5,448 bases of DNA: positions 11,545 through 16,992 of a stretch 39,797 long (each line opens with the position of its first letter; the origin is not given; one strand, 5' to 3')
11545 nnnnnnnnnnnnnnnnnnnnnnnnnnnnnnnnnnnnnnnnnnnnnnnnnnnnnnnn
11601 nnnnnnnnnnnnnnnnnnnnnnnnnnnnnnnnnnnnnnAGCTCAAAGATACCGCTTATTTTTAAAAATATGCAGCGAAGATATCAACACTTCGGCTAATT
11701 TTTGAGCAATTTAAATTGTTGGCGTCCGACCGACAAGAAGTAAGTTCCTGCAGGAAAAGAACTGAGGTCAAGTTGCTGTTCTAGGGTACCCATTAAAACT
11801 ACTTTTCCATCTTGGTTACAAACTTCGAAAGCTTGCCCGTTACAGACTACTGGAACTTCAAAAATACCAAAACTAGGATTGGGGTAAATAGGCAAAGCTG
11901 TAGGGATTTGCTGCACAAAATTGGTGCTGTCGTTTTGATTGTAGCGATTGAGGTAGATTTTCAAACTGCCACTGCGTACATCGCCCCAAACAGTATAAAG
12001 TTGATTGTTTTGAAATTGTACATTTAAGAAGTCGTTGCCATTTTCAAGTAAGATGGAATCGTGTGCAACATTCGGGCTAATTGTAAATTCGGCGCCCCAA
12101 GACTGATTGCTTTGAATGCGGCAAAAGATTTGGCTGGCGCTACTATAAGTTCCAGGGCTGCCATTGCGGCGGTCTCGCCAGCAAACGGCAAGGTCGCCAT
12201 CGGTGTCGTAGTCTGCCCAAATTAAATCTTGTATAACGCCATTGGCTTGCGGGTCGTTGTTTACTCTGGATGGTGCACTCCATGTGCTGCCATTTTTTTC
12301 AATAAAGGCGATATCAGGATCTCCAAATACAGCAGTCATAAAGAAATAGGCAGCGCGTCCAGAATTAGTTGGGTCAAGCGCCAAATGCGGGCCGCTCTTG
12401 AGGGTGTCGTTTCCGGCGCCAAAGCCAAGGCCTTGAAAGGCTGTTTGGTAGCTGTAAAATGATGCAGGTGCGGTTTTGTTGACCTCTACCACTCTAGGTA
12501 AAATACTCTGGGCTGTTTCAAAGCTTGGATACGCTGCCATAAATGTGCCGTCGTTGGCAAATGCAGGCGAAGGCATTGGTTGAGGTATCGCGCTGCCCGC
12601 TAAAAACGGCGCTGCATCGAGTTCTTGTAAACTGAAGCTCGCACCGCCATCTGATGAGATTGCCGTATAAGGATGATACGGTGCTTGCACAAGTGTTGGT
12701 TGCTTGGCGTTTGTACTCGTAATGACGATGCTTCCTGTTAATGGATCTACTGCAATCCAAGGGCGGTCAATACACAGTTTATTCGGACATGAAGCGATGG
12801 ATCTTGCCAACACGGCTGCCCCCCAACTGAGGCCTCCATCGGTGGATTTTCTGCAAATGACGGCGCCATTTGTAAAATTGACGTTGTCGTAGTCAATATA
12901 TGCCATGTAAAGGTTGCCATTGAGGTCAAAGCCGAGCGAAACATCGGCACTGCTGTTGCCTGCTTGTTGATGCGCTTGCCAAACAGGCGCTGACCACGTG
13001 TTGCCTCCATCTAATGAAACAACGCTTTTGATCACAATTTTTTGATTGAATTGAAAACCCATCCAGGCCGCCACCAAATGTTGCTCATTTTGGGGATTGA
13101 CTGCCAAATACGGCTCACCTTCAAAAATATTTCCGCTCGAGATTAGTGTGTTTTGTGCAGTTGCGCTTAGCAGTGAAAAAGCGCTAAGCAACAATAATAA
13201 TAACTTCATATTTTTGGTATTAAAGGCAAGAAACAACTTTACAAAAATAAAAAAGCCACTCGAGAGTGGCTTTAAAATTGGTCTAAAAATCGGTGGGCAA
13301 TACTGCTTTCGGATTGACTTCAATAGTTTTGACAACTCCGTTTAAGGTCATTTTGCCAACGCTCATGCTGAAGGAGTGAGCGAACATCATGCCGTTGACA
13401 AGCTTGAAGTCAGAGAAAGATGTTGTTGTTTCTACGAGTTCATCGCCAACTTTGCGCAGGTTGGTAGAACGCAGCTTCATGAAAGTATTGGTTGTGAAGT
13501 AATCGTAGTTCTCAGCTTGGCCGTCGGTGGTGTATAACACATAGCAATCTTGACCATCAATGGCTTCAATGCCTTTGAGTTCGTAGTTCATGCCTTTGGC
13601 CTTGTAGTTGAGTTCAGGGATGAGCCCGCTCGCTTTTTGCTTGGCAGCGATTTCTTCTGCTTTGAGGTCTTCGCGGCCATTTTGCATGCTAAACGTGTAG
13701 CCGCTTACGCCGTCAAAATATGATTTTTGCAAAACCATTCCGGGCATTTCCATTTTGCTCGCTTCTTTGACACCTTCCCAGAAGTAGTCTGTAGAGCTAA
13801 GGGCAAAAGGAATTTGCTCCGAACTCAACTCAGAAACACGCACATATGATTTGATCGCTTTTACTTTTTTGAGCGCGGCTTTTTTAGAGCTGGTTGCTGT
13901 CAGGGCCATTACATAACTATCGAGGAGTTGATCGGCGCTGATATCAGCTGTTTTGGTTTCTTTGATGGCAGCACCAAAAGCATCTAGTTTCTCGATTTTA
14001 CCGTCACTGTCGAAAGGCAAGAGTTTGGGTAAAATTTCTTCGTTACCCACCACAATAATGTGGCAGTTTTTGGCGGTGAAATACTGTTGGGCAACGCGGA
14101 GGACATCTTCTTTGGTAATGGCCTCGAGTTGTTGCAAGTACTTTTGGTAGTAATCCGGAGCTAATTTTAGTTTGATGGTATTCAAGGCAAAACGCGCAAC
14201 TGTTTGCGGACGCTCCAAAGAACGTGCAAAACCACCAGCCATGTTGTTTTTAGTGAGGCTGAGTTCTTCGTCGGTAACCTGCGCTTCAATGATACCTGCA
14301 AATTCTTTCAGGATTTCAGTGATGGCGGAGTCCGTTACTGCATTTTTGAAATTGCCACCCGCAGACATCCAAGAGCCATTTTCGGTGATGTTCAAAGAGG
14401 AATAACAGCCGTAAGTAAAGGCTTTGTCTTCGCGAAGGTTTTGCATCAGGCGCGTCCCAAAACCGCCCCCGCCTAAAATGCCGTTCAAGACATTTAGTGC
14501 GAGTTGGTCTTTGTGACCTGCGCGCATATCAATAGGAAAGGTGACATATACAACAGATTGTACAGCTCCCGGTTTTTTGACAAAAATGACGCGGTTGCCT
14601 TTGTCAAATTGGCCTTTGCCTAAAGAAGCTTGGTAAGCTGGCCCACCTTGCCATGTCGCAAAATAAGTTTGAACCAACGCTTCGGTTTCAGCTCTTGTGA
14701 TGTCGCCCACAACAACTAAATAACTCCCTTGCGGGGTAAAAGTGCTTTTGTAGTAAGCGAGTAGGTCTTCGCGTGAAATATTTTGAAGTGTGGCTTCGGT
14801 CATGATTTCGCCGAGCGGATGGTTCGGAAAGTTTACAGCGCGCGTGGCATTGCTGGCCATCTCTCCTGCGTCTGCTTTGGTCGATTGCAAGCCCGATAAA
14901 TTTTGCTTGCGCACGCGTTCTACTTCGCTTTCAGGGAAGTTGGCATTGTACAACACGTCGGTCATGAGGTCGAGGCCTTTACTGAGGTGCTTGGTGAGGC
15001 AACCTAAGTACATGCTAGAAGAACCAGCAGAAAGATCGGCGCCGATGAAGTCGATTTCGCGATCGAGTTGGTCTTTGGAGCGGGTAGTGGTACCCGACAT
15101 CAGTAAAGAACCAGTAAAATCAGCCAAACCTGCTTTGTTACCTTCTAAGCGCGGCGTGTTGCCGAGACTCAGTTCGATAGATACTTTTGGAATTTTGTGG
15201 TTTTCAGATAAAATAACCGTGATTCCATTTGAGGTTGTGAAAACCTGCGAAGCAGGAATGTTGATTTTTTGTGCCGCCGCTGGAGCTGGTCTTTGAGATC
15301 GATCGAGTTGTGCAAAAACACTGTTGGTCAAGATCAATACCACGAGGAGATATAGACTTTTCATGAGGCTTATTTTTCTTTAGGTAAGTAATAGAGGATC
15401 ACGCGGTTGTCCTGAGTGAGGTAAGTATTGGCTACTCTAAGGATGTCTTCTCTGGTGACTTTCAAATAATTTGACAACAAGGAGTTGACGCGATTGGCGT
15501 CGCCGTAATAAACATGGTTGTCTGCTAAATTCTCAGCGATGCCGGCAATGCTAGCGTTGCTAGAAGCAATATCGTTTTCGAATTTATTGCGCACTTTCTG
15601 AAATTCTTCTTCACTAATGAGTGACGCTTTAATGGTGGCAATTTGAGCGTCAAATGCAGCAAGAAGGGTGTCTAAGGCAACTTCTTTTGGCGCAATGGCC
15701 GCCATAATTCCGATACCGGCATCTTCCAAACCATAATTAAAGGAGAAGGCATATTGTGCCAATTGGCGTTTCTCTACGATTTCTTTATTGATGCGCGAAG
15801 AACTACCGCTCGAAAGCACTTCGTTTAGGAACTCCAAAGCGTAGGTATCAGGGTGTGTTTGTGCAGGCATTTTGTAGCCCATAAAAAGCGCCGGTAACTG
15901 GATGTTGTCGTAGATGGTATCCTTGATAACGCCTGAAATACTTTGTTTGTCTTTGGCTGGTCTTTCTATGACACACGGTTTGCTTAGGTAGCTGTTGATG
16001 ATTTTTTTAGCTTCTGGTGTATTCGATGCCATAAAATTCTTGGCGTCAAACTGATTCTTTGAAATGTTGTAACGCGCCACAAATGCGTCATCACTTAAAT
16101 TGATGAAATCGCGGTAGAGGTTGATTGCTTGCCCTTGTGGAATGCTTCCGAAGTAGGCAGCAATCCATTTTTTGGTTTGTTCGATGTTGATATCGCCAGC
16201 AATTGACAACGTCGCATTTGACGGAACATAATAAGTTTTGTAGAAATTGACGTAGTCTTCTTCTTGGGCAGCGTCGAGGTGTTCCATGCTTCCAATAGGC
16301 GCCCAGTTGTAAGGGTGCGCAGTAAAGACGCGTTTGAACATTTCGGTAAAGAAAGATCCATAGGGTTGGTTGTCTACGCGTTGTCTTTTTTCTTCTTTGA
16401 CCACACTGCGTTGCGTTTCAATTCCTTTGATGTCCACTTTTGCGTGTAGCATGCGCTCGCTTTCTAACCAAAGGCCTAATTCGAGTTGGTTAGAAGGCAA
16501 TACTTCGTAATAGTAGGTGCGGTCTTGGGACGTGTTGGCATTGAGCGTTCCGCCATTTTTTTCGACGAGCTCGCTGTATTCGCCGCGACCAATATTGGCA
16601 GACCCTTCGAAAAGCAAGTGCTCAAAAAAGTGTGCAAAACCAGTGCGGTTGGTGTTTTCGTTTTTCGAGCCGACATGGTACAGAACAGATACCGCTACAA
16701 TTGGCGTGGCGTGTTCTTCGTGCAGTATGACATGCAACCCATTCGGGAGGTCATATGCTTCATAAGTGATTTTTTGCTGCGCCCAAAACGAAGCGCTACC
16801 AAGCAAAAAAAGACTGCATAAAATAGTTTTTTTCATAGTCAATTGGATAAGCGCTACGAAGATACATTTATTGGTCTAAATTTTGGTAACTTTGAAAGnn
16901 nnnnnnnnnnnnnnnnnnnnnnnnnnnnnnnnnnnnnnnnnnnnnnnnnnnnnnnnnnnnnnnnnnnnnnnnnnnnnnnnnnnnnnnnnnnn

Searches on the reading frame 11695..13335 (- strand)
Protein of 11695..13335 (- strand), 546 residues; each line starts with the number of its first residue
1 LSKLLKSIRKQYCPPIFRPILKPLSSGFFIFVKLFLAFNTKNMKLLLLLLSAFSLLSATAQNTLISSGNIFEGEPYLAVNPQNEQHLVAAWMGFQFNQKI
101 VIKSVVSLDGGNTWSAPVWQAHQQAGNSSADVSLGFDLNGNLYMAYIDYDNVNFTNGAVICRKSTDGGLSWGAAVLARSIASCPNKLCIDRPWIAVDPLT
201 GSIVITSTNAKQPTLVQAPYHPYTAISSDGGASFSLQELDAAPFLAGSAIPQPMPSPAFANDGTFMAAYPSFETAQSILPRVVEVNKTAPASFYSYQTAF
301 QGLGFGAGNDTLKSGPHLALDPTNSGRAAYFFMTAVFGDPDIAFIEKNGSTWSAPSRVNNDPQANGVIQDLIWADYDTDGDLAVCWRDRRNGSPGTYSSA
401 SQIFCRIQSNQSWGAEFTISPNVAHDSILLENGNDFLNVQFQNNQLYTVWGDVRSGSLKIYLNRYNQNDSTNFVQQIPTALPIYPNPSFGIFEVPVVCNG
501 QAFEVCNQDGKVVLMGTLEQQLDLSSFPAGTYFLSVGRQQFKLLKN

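Call 14: search_protein_families(library=pfam, proteins=[window:11695-13335:-], max_evalue=0.001)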
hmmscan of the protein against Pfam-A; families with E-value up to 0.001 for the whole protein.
window:11695-13335:- (546 aa): 2 families
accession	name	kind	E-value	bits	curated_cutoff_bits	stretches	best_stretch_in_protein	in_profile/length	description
PF18962.6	Por_Secre_tail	-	5.7e-07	30.2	27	1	483-540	1-66/75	Secretion system C-terminal sorting domain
PF13088.12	BNR_2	-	3.8e-05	23.6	31.4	0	86-173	2-96/277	BNR repeat-like domain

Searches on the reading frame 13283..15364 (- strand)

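Call 14: search_protein_families(library=pfam, proteins=[window:13283-15364:-], max_evalue=0.001)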
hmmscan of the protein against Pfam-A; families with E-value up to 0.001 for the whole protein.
window:13283-15364:- (693 aa): 2 families
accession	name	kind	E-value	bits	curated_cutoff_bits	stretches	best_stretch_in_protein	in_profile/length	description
PF05193.26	Peptidase_M16_C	-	4.7e-36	124.8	23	1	195-375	1-181/181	Peptidase M16 inactive domain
PF00675.25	Peptidase_M16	-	1.5e-10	41.6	22.3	1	50-183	2-140/149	Insulinase (Peptidase family M16)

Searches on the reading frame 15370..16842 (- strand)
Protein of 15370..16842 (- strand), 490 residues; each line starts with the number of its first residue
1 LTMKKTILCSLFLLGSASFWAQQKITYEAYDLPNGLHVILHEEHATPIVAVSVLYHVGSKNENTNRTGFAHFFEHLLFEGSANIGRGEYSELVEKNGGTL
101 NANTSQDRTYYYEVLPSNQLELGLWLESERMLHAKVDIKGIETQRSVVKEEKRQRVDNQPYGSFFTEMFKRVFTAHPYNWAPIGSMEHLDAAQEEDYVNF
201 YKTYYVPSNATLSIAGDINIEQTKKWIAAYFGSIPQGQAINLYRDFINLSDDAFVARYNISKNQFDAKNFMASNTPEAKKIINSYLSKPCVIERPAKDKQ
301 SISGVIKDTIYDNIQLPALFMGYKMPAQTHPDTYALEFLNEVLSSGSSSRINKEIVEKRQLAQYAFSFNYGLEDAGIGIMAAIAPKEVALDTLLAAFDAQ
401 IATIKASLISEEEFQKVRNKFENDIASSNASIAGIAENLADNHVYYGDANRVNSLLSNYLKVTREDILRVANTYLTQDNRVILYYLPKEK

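Call 14: search_protein_families(library=pfam, proteins=[window:15370-16842:-], max_evalue=0.001)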
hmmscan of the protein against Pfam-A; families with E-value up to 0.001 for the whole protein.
window:15370-16842:- (490 aa): 2 families
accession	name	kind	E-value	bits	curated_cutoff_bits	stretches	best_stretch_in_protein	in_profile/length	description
PF05193.26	Peptidase_M16_C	-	2.2e-33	116.1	23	1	195-420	5-180/181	Peptidase M16 inactive domain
PF00675.25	Peptidase_M16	-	1.6e-22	80.4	22.3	1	38-160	2-123/149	Insulinase (Peptidase family M16)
